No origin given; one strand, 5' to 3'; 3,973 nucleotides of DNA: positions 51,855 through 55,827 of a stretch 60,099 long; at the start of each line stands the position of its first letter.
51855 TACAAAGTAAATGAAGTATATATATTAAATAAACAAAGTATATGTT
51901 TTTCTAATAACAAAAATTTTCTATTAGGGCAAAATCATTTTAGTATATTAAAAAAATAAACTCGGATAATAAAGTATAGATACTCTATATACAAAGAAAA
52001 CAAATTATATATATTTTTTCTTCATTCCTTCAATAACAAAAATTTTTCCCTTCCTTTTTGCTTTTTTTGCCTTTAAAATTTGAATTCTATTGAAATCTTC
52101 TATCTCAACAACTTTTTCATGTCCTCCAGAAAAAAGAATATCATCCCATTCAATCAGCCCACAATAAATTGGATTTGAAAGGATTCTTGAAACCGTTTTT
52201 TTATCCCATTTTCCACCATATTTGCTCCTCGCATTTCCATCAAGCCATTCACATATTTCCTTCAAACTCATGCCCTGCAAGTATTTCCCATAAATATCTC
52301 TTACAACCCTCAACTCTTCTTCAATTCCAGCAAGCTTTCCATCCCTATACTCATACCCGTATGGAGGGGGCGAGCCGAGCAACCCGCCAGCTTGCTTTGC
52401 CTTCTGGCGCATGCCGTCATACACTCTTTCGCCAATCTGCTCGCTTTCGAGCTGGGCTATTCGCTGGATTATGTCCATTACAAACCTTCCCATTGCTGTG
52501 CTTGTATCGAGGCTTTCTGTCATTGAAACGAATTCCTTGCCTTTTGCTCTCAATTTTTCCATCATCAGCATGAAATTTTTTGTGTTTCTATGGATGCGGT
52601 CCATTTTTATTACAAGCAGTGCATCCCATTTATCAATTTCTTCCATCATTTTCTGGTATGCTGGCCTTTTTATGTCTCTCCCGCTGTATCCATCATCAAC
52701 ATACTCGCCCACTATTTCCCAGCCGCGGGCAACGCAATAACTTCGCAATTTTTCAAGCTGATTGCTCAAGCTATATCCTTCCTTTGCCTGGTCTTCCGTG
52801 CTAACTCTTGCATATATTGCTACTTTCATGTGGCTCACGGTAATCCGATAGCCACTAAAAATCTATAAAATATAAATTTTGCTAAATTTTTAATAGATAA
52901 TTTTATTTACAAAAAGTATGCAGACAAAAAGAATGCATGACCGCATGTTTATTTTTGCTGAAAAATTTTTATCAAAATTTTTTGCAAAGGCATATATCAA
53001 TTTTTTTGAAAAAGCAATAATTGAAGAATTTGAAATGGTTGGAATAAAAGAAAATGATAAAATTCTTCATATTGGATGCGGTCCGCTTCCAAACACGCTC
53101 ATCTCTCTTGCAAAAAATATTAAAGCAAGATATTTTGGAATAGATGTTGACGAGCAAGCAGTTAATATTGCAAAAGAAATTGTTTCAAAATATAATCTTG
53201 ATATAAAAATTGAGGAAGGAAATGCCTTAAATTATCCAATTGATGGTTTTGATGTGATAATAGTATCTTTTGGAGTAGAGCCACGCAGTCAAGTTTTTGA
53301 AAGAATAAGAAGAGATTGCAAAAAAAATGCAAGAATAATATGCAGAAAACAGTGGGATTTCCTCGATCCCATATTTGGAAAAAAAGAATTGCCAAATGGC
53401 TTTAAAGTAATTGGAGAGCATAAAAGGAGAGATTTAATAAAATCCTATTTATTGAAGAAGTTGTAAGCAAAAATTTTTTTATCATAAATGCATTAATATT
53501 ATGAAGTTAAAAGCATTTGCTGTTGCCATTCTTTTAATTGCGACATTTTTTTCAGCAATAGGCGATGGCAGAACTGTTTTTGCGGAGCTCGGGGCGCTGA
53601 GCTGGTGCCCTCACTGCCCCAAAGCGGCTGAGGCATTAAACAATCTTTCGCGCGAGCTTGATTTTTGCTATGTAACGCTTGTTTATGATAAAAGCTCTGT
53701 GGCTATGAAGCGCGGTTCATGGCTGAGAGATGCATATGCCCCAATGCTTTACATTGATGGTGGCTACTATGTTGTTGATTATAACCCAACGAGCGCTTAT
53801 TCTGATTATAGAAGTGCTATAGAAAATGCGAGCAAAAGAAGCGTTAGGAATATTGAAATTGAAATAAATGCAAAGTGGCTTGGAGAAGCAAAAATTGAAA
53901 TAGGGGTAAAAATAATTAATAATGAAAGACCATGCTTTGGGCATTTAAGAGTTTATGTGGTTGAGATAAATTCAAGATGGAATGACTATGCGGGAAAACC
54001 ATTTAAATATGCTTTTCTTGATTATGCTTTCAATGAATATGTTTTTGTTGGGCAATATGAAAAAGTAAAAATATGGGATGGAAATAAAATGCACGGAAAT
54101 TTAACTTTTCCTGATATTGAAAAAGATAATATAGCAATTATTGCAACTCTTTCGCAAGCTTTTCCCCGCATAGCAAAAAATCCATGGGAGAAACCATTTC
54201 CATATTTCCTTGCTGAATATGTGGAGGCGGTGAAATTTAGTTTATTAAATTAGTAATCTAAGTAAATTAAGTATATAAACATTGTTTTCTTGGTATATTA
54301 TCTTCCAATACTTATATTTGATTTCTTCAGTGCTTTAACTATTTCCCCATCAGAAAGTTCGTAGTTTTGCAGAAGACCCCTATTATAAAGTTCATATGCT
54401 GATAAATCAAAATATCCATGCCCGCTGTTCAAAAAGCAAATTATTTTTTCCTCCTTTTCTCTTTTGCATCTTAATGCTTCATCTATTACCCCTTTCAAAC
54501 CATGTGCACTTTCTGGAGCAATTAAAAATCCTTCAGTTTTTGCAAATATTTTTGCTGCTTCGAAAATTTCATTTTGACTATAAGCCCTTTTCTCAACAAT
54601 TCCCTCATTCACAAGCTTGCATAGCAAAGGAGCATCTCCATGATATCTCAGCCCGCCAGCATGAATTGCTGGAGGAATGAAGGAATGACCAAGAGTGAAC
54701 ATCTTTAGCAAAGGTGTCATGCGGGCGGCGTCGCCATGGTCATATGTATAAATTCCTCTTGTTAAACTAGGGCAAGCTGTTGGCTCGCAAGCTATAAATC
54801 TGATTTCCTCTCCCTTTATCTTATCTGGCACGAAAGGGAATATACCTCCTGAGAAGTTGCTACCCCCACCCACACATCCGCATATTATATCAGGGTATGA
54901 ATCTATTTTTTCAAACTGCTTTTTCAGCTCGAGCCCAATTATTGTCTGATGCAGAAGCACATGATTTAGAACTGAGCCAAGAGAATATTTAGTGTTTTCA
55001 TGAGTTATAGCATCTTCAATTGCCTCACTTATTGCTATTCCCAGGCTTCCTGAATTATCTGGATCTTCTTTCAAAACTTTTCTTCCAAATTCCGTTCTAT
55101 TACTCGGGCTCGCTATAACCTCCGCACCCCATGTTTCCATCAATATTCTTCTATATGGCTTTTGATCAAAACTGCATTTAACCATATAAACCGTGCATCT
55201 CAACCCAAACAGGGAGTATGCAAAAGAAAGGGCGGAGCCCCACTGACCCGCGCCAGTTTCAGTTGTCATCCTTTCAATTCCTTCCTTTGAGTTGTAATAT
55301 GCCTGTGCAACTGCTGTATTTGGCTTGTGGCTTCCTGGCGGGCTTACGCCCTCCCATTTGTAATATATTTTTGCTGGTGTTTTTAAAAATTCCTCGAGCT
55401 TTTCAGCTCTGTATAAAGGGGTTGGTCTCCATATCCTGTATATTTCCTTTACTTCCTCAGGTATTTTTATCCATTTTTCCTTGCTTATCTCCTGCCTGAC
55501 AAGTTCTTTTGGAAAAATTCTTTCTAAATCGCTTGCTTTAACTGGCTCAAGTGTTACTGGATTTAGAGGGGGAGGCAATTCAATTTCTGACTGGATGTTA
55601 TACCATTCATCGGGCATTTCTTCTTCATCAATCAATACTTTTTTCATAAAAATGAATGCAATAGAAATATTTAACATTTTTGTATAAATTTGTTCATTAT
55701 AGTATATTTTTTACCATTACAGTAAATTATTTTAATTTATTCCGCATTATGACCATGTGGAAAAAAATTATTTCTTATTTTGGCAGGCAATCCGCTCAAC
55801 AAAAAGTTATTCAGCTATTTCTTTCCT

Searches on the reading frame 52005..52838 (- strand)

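Call 14: search_protein_families(library=pfam, proteins=[window:52005-52838:-], max_evalue=0.001)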
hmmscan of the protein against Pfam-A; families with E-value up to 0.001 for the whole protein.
window:52005-52838:- (277 aa): 2 families
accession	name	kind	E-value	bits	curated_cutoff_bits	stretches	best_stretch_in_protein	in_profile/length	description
PF00239.26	Resolvase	-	7.3e-42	143.3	23.3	1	6-149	1-142/145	Resolvase, N terminal domain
PF07508.19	Recombinase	-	6.2e-16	59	21.1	1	173-254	1-97/102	Recombinase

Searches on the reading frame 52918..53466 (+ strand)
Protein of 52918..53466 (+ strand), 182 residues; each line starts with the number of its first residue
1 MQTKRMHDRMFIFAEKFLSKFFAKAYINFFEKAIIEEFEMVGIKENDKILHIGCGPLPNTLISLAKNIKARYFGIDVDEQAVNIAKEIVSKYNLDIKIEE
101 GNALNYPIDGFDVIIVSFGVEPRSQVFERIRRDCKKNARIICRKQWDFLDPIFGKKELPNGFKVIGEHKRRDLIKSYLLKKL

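Call 14: search_protein_families(library=pfam, proteins=[window:52918-53466:+], max_evalue=0.001)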
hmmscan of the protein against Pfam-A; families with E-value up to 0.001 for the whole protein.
window:52918-53466:+ (182 aa): 8 families
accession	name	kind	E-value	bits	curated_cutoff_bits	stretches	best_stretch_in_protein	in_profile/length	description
PF13649.12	Methyltransf_25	-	1.8e-09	38.6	27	1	49-135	1-94/97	Methyltransferase domain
PF13847.12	Methyltransf_31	-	1.9e-08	34.6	27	1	43-146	1-113/145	Methyltransferase domain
PF03059.22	NAS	-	1.9e-07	31.2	27.1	1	28-169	100-257/276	Nicotianamine synthase protein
PF08241.18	Methyltransf_11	-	2.8e-06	28.3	21.2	1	50-142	1-95/95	Methyltransferase domain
PF08242.18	Methyltransf_12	-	1.3e-05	26.2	30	1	50-138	1-96/98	Methyltransferase domain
PF01209.24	Ubie_methyltran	-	0.00042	20.2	20.1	1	39-140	41-149/233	ubiE/COQ5 methyltransferase family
PF05175.20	MTS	-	0.00043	20.4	23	1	31-116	20-104/170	Methyltransferase small domain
PF06325.19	PrmA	-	0.00066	19.7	22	1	37-141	154-257/296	Ribosomal protein L11 methyltransferase (PrmA)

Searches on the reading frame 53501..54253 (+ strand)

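Call 14: search_protein_families(library=pfam, proteins=[window:53501-54253:+], max_evalue=0.001)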
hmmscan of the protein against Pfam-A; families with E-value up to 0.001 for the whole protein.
window:53501-54253:+ (250 aa): 0 families

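Call 48: search_protein_families(library=ncbifam, proteins=[window:53501-54253:+], max_evalue=1)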
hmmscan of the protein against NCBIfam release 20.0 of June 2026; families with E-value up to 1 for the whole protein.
window:53501-54253:+ (250 aa): 2 families
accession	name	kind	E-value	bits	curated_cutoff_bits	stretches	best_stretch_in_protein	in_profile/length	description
TIGR00411.1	redox_disulf_1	equivalog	0.083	13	92.75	1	35-53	10-28/82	MJ0307 family thioredoxin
NF033782.1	lipoprot_Omp28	subfamily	0.16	11.2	150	0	34-54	48-68/264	Omp28 family outer membrane lipoprotein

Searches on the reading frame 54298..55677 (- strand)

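Call 14: search_protein_families(library=pfam, proteins=[window:54298-55677:-], max_evalue=0.001)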
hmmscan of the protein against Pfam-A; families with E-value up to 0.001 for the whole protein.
window:54298-55677:- (459 aa): 1 family
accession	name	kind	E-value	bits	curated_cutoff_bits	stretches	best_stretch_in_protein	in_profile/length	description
PF00291.31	PALP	-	4.7e-38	131.6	35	1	83-419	5-295/295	Pyridoxal-phosphate dependent enzyme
